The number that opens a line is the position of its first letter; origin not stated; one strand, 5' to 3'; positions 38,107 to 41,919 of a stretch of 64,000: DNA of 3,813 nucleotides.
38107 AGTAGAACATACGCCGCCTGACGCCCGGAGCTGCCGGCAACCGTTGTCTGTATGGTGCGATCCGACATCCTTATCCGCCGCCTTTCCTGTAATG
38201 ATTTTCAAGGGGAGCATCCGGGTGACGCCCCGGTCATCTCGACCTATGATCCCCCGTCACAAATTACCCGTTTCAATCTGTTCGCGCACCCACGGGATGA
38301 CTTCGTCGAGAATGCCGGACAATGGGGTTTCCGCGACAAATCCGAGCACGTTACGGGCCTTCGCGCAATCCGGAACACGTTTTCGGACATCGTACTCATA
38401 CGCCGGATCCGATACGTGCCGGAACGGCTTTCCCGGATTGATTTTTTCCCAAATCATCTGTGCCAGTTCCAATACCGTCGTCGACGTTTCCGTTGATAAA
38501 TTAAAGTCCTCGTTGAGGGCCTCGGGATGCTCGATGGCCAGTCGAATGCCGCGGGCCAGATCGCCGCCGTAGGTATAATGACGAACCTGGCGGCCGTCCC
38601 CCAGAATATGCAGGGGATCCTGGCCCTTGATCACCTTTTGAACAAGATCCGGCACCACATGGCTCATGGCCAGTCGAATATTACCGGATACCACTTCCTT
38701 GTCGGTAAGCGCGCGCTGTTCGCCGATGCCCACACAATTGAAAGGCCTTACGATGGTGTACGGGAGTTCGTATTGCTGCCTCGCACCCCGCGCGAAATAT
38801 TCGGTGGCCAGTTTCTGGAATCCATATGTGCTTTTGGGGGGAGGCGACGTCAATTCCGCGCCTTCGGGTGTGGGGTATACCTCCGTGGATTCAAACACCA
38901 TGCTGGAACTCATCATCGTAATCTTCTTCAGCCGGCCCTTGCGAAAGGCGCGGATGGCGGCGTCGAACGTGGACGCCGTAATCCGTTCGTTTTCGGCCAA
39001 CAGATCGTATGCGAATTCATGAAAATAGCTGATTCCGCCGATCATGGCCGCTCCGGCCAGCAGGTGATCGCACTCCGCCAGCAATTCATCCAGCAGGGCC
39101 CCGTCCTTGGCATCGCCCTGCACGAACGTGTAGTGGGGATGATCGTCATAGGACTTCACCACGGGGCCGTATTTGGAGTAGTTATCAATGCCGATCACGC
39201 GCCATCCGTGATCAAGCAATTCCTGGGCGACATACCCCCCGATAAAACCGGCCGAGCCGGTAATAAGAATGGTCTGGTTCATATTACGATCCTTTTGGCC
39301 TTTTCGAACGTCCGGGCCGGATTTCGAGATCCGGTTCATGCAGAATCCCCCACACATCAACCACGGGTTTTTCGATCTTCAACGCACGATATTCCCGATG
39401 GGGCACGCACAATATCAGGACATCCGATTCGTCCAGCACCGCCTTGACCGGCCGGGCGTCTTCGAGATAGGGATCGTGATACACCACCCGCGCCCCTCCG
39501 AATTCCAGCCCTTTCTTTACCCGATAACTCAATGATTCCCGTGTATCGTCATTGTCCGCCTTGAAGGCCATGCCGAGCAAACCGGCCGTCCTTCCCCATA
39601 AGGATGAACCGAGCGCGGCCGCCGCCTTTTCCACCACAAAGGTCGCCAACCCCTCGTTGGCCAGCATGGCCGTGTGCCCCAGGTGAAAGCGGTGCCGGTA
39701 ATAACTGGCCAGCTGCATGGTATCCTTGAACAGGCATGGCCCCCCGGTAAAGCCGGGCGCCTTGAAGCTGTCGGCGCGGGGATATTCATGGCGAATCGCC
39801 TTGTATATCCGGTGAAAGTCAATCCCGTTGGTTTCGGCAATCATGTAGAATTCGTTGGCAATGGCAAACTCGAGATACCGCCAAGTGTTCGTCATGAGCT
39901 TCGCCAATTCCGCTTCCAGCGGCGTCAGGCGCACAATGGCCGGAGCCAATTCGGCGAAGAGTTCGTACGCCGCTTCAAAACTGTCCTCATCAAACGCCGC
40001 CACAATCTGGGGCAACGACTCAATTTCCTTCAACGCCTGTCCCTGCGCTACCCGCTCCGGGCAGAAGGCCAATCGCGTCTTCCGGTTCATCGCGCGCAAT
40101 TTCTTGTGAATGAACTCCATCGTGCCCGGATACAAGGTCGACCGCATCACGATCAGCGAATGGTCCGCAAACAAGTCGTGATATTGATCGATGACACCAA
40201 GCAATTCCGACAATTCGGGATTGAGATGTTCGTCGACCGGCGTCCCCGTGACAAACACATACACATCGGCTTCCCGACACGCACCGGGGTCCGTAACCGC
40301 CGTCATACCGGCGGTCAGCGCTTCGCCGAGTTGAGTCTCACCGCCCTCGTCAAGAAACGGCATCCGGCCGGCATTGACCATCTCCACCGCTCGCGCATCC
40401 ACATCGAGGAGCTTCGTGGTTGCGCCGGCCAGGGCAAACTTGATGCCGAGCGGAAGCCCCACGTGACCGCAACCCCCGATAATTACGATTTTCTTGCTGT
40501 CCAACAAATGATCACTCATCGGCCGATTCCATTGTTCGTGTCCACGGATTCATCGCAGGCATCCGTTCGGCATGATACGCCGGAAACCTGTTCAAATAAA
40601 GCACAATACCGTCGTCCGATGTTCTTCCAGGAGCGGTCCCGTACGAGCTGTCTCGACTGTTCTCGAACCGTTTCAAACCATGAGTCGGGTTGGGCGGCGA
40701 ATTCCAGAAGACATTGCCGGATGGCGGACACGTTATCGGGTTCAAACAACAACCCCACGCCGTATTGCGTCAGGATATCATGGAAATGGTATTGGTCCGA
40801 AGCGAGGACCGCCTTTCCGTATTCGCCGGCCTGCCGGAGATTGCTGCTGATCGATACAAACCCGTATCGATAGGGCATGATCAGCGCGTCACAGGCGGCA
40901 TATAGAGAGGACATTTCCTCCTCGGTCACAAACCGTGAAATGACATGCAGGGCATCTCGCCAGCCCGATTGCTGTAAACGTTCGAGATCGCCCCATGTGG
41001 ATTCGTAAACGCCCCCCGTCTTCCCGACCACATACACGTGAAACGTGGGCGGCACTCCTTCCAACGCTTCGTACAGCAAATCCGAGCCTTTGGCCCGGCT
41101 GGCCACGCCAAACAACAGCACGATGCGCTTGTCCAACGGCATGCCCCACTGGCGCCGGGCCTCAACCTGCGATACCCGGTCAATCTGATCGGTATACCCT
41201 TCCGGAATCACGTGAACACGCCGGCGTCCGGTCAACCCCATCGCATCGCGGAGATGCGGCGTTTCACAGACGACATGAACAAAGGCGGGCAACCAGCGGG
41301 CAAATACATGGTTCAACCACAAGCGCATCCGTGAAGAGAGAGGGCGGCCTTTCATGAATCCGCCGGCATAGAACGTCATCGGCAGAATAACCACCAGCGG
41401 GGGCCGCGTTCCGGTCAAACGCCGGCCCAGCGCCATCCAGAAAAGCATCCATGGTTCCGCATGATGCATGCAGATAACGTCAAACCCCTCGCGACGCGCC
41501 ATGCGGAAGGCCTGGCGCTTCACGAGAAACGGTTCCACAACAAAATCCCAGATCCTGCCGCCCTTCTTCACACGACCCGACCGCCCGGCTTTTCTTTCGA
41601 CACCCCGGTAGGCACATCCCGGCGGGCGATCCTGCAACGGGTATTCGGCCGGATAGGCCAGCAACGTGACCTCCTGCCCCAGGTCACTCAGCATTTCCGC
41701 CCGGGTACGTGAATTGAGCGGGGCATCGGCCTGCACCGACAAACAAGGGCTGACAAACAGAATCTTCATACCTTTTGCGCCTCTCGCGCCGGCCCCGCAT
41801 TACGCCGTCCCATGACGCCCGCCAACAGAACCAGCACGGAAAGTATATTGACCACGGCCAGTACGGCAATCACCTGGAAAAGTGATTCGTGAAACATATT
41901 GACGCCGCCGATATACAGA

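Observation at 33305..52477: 19-kb co-directional operon pairing three ArnT/PMT-like GT-C enzymes with Dpm1/ArnC-like polyprenyl-phosphate sugar synthases: candidate undescribed periplasmic glycosylation system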

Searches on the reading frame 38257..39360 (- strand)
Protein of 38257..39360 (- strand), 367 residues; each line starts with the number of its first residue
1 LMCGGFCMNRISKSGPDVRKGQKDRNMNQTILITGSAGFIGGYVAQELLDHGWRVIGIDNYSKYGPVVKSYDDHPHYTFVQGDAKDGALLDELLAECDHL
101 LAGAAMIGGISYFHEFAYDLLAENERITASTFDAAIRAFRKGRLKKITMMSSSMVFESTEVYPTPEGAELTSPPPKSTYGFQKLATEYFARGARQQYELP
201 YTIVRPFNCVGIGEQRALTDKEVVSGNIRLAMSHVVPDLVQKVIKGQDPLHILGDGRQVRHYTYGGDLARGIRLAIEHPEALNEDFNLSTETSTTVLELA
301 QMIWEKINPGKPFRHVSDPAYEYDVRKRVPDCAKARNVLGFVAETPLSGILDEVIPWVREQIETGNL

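Call 4: search_protein_families(library=pfam, proteins=[window:38257-39360:-], max_evalue=0.01)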
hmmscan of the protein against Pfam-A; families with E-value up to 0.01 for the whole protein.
window:38257-39360:- (367 aa): 9 families
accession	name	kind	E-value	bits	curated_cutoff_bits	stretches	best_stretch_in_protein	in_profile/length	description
PF01370.27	Epimerase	-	2.4e-39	135.6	20.9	1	31-288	1-239/240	NAD dependent epimerase/dehydratase family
PF16363.11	GDP_Man_Dehyd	-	2.4e-29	103.3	27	1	32-352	1-330/332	GDP-mannose 4,6 dehydratase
PF07993.18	NAD_binding_4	-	2.6e-06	27.2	20.1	1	130-211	136-209/258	Male sterility protein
PF13460.12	NAD_binding_10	-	2.9e-06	27.7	27.2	1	35-207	1-144/184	NAD(P)H-binding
PF04321.23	RmlD_sub_bind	-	0.00018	21.2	27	0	30-195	2-141/287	RmlD substrate binding domain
PF05368.20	NmrA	-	0.00024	21.2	27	1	27-99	1-72/298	NmrA-like family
PF00106.31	adh_short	-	0.00086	19.3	26.6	1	29-99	1-73/195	short chain dehydrogenase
PF01073.25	3Beta_HSD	-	0.0045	16.5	22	0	32-107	1-77/280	3-beta hydroxysteroid dehydrogenase/isomerase family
PF02254.24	TrkA_N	-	0.0064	17.3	23.8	0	33-94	3-59/116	TrkA-N domain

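Call 6: search_protein_families(library=ncbifam, proteins=[window:38257-39360:-], max_evalue=0.01)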
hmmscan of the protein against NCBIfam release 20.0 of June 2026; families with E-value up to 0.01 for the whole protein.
window:38257-39360:- (367 aa): 27 families (the best 25 are shown)
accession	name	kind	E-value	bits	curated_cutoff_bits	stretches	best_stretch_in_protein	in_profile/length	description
TIGR01179.1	galE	equivalog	5.5e-26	91.2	262.3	1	31-361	2-328/332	UDP-glucose 4-epimerase GalE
TIGR01181.1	dTDP_gluc_dehyt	equivalog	1.5e-22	80.1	365.1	1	31-360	2-313/321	dTDP-glucose 4,6-dehydratase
TIGR04180.1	EDH_00030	hypoth_equivalog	1.5e-21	76.7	475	1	31-309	1-258/297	NAD-dependent 4,6-dehydratase LegB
NF007956.0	PRK10675.1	subfamily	9.6e-16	57.8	394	1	31-357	3-328/338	UDP-glucose 4-epimerase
NF008872.0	PRK11908.1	equivalog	2.8e-14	52.9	294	1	30-363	3-340/349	bifunctional UDP-4-keto-pentose/UDP-xylose synthase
NF047922.1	GDPFucSynFcl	equivalog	1.1e-13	51.3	500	1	97-308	54-254/308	GDP-L-fucose synthase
NF011728.1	PRK15181.1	equivalog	8.2e-11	41.5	760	1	30-357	17-336/348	Vi polysaccharide biosynthesis UDP-N-acetylglucosaminuronic acid C-4 epimerase TviC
NF005998.1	PRK08125.1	equivalog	8.4e-10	37.6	777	1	26-307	313-585/649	bifunctional UDP-4-amino-4-deoxy-L-arabinose formyltransferase/UDP-glucuronic acid oxidase ArnA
TIGR02197.1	heptose_epim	equivalog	5.4e-08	32.4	274.6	1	31-319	1-272/316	ADP-glyceromanno-heptose 6-epimerase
TIGR03466.1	HpnA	hypoth_equivalog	1.4e-07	30.8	367.65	1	30-232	2-193/327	hopanoid-associated sugar epimerase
TIGR01472.1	gmd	equivalog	3.3e-07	29.8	415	1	31-309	3-270/342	GDP-mannose 4,6-dehydratase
NF007490.0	PRK10084.1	subfamily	2.5e-06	26.7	649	0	31-97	3-72/361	dTDP-glucose 4,6-dehydratase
NF043036.1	ErythonDh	equivalog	5e-06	25.9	325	1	31-189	3-159/321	D-erythronate dehydrogenase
NF007582.0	PRK10217.1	equivalog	8e-06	25.2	698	1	29-309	2-275/355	dTDP-glucose 4,6-dehydratase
TIGR01746.1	Thioester-redct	subfamily_domain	1.4e-05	24.5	213.35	0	135-238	119-225/371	thioester reductase domain-containing protein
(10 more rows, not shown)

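Call 81: search_solved_structures(query=window:38257-39282:-, max_evalue=1e-10)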
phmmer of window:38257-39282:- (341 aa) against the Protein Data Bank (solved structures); distinct sequences matched with E-value up to 1e-10: 43.
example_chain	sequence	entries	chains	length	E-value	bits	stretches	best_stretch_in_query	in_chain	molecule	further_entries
4zrm_A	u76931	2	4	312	7.8e-25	91.4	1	3-334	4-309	UDP-glucose 4-epimerase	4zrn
8vr2_A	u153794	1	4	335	2.5e-24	89.8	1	4-332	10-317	NAD-dependent epimerase/dehydratase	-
8rdg_A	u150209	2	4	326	1e-20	77.9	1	5-289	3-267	SDR family NAD(P)-dependent oxidoreductase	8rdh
6k0i_A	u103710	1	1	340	3.2e-20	76.3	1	4-331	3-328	UDP-glucose 4-epimerase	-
6k0g_A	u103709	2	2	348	3.4e-20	76.1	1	4-331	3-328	UDP-glucose 4-epimerase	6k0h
8rdi_A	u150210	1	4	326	3.6e-20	76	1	5-289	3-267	SDR family NAD(P)-dependent oxidoreductase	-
4lk3_A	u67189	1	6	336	1e-17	68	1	4-337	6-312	UDP-glucuronic acid decarboxylase 1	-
4gll_A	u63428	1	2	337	1.4e-17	67.6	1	4-337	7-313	UDP-glucuronic acid decarboxylase 1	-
2b69_A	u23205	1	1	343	1.5e-17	67.5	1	4-337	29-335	UDP-glucuronate decarboxylase 1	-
4m55_A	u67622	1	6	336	1.9e-17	67.1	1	4-337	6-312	UDP-glucuronic acid decarboxylase 1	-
2pzj_A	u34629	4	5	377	7.8e-17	65.1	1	2-335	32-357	Putative nucleotide sugar epimerase/ dehydratase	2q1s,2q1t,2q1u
6kv9_A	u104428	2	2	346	1.9e-16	63.8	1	4-336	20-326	MoeE5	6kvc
6wjb_A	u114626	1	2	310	3.6e-16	62.9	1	3-310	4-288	NAD-dependent epimerase/dehydratase family protein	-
5gy7_A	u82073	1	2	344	8.3e-16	61.7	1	5-322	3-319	UDP-glucose 4-epimerase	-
6zl6_A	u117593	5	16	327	2.5e-15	60.1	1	5-330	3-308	Epimerase domain-containing protein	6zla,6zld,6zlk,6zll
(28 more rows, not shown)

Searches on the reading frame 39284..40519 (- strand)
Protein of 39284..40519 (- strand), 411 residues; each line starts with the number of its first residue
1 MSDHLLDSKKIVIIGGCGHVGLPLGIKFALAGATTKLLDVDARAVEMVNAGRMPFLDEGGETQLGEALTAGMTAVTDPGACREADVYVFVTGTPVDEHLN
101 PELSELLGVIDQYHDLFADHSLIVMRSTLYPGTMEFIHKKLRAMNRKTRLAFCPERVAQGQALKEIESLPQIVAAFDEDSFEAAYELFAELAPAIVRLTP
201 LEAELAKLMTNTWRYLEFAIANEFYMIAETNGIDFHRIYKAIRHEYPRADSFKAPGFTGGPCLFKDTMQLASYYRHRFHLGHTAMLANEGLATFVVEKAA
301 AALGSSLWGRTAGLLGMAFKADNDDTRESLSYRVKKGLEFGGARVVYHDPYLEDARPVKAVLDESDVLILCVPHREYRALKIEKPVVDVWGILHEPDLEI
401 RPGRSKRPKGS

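Call 4: search_protein_families(library=pfam, proteins=[window:39284-40519:-], max_evalue=0.01)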
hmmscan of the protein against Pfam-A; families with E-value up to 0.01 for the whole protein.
window:39284-40519:- (411 aa): 3 families
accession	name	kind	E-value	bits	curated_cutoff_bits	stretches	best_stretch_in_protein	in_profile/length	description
PF03721.20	UDPG_MGDP_dh_N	-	2e-26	93.2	27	1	10-182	2-181/187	UDP-glucose/GDP-mannose dehydrogenase family, NAD binding domain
PF03720.21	UDPG_MGDP_dh_C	-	2.2e-14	54.1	30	1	314-393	2-101/103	UDP-glucose/GDP-mannose dehydrogenase family, UDP binding domain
PF00984.24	UDPG_MGDP_dh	-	2e-13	50.7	25.4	1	202-276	2-77/94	UDP-glucose/GDP-mannose dehydrogenase family, central domain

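Call 6: search_protein_families(library=ncbifam, proteins=[window:39284-40519:-], max_evalue=0.01)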
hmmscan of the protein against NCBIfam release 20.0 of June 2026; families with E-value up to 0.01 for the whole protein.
window:39284-40519:- (411 aa): 8 families
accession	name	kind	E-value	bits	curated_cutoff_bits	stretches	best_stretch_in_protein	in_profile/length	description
TIGR03026.1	NDP-sugDHase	subfamily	8.8e-75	252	189.8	1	10-384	2-398/413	nucleotide sugar dehydrogenase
NF040825.1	UDPMaNacDH_Arch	equivalog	1.4e-41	142.8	750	1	10-384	2-384/418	UDP-N-acetyl-D-mannosamine dehydrogenase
NF008286.0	PRK11064.1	equivalog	1.3e-30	106.3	459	1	9-383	4-405/420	UDP-N-acetyl-D-mannosamine dehydrogenase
NF047673.2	TeichurnBiosyTuaD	equivalog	1.8e-27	96.5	700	1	9-351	2-352/439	UDP-glucose 6-dehydrogenase TuaD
NF041297.1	UDPGDh_AglM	equivalog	4.2e-27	95.1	670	1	12-353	4-360/429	UDP-glucose 6-dehydrogenase AglM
NF011729.0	PRK15182.1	equivalog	7.2e-17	61.3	592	1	6-356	4-360/425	Vi polysaccharide biosynthesis UDP-N-acetylglucosamine C-6 dehydrogenase TviB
NF011631.0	PRK15057.1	equivalog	2.5e-15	56.5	757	1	12-356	3-343/388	UDP-glucose 6-dehydrogenase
NF008592.0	PRK11559.1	equivalog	0.00079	18.8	397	1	90-243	63-208/296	2-hydroxy-3-oxopropionate reductase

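Call 80: search_solved_structures(query=window:39284-40519:-, max_evalue=1e-10)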
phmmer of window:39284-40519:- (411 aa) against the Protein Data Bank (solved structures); distinct sequences matched with E-value up to 1e-10: 27.
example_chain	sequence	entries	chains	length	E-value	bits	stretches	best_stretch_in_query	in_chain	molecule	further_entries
4r16_A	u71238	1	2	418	2.2e-35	125.6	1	13-383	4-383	418aa long hypothetical UDP-N-acetyl-D-mannosaminuronic acid dehydrogenase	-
3vtf_A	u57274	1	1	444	1.2e-31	113.3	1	14-363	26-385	UDP-glucose 6-dehydrogenase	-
4xr9_A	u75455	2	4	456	1.9e-29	106.1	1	11-357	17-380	CalS8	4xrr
3ojl_A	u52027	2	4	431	1.7e-28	103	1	9-380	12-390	Cap5O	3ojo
3g79_A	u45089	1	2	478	6.1e-28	101.1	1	9-383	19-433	NDP-N-acetyl-D-galactosaminuronic acid dehydrogenase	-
4a7p_A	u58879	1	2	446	1.3e-24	90.2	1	8-351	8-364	UDP-GLUCOSE DEHYDROGENASE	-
1mfz_A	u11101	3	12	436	1.3e-23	86.9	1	14-344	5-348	GDP-mannose 6-dehydrogenase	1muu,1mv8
3gg2_A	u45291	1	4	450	2.1e-22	82.9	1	13-351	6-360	Sugar dehydrogenase, UDP-glucose/GDP-mannose dehydrogenase family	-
2y0e_A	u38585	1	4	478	8.4e-22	80.9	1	8-364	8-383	UDP-GLUCOSE DEHYDROGENASE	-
2y0c_A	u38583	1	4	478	2.1e-21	79.6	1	8-364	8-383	UDP-GLUCOSE DEHYDROGENASE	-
2y0d_A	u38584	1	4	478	2.1e-21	79.6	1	8-364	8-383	UDP-GLUCOSE DEHYDROGENASE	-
1dli_A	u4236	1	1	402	4e-19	72.1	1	12-353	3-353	UDP-GLUCOSE DEHYDROGENASE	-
1dlj_A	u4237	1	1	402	9.4e-18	67.6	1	12-353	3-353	UDP-GLUCOSE DEHYDROGENASE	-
3phl_A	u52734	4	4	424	1.7e-16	63.4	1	12-354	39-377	UDP-glucose 6-dehydrogenase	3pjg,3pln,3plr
3pid_A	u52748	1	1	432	1.8e-16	63.4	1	12-354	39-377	UDP-glucose 6-dehydrogenase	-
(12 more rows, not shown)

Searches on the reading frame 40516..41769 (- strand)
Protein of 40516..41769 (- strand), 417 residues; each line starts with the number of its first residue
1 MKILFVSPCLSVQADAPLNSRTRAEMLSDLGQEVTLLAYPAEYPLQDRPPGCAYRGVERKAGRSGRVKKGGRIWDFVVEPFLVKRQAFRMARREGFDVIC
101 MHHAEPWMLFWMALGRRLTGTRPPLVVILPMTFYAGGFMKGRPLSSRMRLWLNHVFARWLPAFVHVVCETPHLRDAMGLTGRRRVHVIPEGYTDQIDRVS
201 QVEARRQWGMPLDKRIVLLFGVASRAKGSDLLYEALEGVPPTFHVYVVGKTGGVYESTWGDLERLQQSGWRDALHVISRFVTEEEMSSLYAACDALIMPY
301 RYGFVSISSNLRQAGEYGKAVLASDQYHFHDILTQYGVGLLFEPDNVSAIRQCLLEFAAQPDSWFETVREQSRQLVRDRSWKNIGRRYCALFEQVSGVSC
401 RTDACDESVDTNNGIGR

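Call 4: search_protein_families(library=pfam, proteins=[window:40516-41769:-], max_evalue=0.01)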
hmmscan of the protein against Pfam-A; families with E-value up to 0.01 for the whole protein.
window:40516-41769:- (417 aa): 4 families
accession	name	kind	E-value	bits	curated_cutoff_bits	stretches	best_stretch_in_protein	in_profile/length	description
PF00534.26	Glycos_transf_1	-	6.7e-12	45.7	26.4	1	203-358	4-156/172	Glycosyl transferases group 1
PF13579.12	Glyco_trans_4_4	-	4.8e-10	40.4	29.7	1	24-190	11-157/158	Glycosyl transferase 4-like domain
PF13439.12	Glyco_transf_4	-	1.7e-09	38.4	28.5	1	24-191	12-165/170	Glycosyltransferase Family 4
PF13692.12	Glyco_trans_1_4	-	2.4e-09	38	27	1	215-357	2-139/142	Glycosyl transferases group 1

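Call 6: search_protein_families(library=ncbifam, proteins=[window:40516-41769:-], max_evalue=0.01)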
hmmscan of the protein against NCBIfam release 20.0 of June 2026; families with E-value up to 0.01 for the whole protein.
window:40516-41769:- (417 aa): 12 families
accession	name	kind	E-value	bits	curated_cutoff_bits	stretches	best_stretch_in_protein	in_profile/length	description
TIGR04063.1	stp3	hypoth_equivalog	1.4e-09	37.3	442.05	1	165-395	162-395/397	TIGR04063 family PEP-CTERM/XrtA system glycosyltransferase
NF038295.1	EPS_HpsP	equivalog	1.9e-09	37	550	1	186-395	179-387/388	hormogonium polysaccharide biosynthesis glycosyltransferase HpsP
TIGR02149.1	glgA_Coryne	subfamily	1.5e-05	24.4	302.4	1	184-362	170-357/391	glycogen synthase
NF047684.1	TeichurnBiosyTuaC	equivalog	2.5e-05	23.4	550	1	195-375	200-368/391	teichuronic acid biosynthesis protein TuaC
NF001901.0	PRK00654.1-5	equivalog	5.7e-05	21.8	649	1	213-396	312-492/502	glycogen synthase GlgA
NF053787.1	GlcN_PG_synth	equivalog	7e-05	21.8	480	1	163-395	144-359/361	N-acetylglucosaminyl phosphatidylglycerol synthase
TIGR02095.1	glgA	subfamily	0.00013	20.8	328.45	1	206-394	284-476/477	glycogen/starch synthase, ADP-glucose type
NF012028.0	PRK15484.1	subfamily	0.0002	20.6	618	1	184-389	162-372/380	lipopolysaccharide N-acetylglucosaminyltransferase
TIGR03449.1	mycothiol_MshA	equivalog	0.00074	18.5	462.5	1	183-387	188-395/406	D-inositol-3-phosphate glycosyltransferase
NF046085.1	XrtY_assoc_Gly1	equivalog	0.00083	18.3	400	1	219-396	214-385/387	XrtY-associated glycosyltransferase XYAG1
TIGR04047.1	MSMEG_0565_glyc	hypoth_equivalog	0.00084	18.5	259.85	1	201-392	181-371/373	MSMEG_0565 family glycosyltransferase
NF001900.0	PRK00654.1-3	equivalog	0.0012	17.3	509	1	227-404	285-463/481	glycogen synthase GlgA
